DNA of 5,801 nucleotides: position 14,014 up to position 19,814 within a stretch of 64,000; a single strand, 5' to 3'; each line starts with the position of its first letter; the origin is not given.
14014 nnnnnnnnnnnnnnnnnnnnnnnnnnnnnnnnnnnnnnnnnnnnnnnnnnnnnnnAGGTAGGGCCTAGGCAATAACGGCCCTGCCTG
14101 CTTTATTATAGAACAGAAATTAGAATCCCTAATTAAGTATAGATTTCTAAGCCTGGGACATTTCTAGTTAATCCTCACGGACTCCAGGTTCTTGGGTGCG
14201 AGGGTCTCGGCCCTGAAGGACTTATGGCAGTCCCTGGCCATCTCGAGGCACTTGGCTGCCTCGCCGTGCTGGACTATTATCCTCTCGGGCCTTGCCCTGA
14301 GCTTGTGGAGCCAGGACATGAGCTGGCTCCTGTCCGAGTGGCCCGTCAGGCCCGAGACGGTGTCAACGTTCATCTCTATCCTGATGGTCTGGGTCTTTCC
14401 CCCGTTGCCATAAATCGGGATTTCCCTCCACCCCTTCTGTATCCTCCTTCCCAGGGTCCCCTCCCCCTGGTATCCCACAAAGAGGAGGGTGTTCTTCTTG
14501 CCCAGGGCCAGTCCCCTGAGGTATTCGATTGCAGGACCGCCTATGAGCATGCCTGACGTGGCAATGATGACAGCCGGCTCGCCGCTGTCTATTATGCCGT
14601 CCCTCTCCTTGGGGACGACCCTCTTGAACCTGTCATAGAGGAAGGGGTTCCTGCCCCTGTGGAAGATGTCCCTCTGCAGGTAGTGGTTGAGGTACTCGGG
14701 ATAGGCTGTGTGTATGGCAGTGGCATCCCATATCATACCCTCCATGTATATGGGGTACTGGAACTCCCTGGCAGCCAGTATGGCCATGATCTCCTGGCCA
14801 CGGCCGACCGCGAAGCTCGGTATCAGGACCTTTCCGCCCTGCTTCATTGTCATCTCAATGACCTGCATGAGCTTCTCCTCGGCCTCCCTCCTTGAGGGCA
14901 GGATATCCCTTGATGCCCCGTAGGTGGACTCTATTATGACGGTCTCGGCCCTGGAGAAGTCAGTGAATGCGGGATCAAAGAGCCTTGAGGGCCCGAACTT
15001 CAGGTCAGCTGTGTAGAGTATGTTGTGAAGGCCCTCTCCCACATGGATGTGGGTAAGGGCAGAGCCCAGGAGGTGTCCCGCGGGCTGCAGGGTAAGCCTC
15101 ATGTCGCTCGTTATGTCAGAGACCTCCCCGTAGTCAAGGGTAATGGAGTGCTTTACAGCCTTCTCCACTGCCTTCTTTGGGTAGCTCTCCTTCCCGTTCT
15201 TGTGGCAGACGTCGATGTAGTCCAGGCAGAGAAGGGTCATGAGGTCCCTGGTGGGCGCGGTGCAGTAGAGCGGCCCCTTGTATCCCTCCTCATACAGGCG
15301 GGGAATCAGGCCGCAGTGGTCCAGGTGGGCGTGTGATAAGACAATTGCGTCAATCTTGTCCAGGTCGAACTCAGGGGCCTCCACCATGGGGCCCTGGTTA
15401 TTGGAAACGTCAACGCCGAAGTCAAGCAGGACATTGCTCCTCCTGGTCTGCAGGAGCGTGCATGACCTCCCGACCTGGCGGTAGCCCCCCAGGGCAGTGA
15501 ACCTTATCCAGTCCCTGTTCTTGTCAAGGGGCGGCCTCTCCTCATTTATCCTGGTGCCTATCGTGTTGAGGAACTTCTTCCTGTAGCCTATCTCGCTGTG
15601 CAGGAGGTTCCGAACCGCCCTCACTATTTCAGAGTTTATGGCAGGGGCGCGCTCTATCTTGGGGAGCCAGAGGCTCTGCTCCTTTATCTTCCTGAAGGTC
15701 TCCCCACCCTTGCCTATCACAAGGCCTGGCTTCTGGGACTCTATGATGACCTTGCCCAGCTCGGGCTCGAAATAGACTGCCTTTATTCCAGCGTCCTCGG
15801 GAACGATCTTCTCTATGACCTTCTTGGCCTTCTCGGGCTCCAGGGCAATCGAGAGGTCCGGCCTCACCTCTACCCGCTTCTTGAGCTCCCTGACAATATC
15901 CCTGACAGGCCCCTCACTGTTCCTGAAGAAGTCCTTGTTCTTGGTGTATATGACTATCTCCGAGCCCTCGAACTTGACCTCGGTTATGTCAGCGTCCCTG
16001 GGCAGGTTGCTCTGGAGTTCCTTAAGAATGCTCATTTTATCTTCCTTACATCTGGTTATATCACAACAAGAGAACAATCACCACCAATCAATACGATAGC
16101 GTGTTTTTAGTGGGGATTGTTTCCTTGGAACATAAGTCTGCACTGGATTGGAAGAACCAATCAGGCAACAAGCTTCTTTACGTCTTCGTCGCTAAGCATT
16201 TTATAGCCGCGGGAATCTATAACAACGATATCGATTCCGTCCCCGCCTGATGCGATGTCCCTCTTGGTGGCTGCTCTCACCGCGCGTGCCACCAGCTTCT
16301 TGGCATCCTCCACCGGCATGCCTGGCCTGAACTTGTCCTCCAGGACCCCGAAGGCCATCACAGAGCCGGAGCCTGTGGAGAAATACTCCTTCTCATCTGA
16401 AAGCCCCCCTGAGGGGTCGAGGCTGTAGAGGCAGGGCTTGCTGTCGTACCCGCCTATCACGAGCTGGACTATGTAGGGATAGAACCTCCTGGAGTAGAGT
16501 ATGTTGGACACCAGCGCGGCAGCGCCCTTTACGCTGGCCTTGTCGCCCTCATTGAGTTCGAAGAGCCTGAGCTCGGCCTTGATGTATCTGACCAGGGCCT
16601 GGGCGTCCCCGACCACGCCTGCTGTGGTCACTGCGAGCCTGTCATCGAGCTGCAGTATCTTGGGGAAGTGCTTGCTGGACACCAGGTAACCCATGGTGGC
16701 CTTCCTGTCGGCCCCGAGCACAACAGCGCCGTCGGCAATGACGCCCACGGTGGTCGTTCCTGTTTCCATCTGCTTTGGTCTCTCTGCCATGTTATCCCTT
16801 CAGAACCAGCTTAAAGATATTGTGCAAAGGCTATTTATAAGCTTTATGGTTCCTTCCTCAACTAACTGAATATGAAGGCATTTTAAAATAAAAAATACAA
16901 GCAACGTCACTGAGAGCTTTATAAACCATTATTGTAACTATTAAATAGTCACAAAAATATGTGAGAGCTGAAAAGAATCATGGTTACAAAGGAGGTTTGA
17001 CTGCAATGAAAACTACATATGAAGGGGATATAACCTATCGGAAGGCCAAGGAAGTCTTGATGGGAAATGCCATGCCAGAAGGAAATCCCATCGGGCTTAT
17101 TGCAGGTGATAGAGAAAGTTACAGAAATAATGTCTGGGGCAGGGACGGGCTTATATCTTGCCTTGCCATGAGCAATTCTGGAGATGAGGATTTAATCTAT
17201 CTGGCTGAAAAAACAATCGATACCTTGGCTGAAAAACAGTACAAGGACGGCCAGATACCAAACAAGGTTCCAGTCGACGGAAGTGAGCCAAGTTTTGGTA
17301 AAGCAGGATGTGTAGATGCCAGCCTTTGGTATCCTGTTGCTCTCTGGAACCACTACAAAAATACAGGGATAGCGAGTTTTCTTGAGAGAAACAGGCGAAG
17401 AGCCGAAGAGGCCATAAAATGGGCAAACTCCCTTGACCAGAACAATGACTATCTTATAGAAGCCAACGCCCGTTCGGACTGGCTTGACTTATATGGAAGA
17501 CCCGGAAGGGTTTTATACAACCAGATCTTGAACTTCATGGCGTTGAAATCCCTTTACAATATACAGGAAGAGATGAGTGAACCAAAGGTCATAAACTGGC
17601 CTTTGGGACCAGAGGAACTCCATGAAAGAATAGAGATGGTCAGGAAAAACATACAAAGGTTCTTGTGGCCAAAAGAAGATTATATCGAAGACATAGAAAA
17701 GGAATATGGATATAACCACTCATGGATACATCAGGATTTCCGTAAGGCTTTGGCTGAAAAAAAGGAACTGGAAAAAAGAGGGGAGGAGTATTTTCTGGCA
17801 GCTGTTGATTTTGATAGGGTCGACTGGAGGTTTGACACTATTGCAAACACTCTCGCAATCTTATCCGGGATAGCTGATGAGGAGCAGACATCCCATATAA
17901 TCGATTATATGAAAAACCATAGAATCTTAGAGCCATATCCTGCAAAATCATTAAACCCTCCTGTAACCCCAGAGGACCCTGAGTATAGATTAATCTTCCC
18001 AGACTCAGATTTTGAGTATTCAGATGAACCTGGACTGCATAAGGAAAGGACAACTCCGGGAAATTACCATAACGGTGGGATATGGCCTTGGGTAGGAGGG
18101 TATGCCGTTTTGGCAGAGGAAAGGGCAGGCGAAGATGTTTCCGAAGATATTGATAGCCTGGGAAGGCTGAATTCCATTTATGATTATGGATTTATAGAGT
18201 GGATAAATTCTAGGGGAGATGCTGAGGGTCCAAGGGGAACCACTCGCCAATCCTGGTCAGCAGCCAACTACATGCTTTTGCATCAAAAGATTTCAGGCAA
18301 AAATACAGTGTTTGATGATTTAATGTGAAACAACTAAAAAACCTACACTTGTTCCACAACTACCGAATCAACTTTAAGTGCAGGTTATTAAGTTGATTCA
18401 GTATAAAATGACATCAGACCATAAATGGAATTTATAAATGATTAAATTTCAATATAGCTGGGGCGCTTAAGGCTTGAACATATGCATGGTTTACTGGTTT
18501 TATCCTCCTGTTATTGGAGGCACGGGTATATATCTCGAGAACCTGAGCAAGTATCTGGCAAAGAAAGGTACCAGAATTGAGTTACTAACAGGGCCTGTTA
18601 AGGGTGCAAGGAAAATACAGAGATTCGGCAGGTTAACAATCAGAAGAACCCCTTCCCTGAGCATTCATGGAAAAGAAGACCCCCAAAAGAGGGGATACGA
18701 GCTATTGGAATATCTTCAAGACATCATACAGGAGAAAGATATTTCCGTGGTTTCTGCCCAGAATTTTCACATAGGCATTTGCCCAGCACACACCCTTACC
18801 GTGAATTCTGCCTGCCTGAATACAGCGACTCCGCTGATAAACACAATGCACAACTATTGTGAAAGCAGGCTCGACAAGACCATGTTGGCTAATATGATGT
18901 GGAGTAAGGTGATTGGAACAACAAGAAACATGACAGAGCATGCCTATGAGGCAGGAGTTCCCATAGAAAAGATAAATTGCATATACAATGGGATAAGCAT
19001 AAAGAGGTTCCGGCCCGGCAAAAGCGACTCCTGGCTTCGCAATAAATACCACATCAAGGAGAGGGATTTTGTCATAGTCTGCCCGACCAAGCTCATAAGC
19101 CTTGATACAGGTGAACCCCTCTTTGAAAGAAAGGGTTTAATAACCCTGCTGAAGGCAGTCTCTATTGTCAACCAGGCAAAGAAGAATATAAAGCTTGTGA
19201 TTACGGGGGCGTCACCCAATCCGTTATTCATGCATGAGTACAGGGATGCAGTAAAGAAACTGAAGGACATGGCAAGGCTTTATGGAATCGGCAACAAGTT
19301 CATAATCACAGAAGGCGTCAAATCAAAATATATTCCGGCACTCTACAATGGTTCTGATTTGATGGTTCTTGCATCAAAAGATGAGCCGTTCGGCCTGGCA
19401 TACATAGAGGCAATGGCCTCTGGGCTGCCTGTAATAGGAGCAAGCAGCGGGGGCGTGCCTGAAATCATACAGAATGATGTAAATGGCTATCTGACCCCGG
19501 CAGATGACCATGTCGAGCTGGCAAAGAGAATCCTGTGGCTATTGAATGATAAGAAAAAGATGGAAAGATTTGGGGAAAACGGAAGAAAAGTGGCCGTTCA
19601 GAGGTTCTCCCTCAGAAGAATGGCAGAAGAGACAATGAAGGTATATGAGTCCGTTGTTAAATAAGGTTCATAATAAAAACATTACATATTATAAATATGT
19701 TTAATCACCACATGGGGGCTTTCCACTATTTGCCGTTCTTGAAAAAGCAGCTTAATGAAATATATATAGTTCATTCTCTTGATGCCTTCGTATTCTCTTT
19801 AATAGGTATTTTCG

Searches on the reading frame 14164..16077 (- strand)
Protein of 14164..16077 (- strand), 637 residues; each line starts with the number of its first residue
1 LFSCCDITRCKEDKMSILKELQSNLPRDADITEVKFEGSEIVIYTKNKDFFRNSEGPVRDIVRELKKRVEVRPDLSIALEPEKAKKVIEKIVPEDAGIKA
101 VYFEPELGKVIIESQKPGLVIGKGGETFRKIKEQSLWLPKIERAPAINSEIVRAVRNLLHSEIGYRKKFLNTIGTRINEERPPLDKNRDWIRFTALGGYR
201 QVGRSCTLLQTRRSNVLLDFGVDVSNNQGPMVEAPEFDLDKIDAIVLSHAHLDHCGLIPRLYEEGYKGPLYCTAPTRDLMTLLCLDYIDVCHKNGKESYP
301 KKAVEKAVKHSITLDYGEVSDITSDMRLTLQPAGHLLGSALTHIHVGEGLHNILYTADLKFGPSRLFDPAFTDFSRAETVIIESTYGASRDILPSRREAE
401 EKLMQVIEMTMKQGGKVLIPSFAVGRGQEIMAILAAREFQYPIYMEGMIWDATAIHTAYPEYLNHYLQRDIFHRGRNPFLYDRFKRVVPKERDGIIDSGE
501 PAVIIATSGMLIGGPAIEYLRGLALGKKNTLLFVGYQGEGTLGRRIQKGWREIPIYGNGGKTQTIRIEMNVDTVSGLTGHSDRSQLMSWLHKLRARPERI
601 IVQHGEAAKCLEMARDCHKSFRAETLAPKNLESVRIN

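Call 62: search_protein_families(library=pfam, proteins=[window:14164-16077:-], max_evalue=0.001)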
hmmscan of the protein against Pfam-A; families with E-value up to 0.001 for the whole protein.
window:14164-16077:- (637 aa): 7 families
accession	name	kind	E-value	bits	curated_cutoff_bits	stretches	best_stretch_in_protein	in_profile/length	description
PF10996.14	Beta-Casp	-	1.6e-22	80.7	27.7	1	438-546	17-120/120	Beta-Casp domain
PF17214.9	KH_TffA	-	6.3e-20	71.4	22.6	1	14-77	4-67/68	Transcription termination factor FttA, KH domain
PF00753.33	Lactamase_B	-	9.4e-14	52.2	22.7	1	203-374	5-162/196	Metallo-beta-lactamase superfamily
PF07521.17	RMMBL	-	2e-12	47.4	21.6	1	565-627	2-62/63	Zn-dependent metallo-hydrolase RNA specificity domain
PF16661.11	Lactamase_B_6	-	2.1e-11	44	27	1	209-358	2-161/193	Metallo-beta-lactamase superfamily domain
PF12706.13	Lactamase_B_2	-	2.6e-09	37.4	27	1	215-385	2-165/200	Beta-lactamase superfamily domain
PF07650.23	KH_2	-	0.00012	22.3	22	1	87-134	5-53/78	KH domain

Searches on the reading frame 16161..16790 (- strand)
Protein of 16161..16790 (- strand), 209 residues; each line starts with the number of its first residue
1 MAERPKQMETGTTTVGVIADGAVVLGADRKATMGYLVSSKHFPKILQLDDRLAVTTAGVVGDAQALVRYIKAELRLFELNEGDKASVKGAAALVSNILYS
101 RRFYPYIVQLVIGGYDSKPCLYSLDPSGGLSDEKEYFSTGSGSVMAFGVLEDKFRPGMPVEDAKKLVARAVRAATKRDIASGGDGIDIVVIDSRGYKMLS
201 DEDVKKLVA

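Call 62: search_protein_families(library=pfam, proteins=[window:16161-16790:-], max_evalue=0.001)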
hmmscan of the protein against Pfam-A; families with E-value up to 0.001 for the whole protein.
window:16161-16790:- (209 aa): 1 family
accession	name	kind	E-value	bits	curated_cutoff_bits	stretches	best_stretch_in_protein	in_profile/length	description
PF00227.31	Proteasome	-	1.1e-53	182.1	22.4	1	8-191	1-189/189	Proteasome subunit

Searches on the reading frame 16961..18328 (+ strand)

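Call 63: search_protein_families(library=pfam, proteins=[window:16961-18328:+], max_evalue=0.001)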
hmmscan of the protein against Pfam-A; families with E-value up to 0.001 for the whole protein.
window:16961-18328:+ (455 aa): 3 families
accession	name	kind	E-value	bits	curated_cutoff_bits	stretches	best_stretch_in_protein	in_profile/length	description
PF06202.20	GDE_C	-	9.1e-16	58.2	21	1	45-436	17-364/367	Amylo-alpha-1,6-glucosidase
PF12899.13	Glyco_hydro_100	-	1.2e-13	51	23.6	1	67-442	63-430/435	Alkaline and neutral invertase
PF17389.8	Bac_rhamnosid6H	-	0.00014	21.8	24.5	1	68-182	51-161/339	Bacterial alpha-L-rhamnosidase 6 hairpin glycosidase domain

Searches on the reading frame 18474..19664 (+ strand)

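Call 63: search_protein_families(library=pfam, proteins=[window:18474-19664:+], max_evalue=0.001)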
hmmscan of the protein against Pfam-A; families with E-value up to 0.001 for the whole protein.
window:18474-19664:+ (396 aa): 5 families
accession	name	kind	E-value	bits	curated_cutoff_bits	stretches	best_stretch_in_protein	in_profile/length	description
PF00534.26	Glycos_transf_1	-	8.1e-38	130.1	26.4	1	216-372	24-171/172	Glycosyl transferases group 1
PF13692.12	Glyco_trans_1_4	-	2.5e-27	96.3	27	1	218-359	13-142/142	Glycosyl transferases group 1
PF13439.12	Glyco_transf_4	-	1.8e-11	44.8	28.5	1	14-178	1-170/170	Glycosyltransferase Family 4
PF20706.3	GT4-conflict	-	4.8e-07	29.5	26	1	219-338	211-326/385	Family 4 Glycosyltransferase in conflict systems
PF13524.12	Glyco_trans_1_2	-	7.7e-05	23.1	25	1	259-388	27-143/144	Glycosyl transferase-like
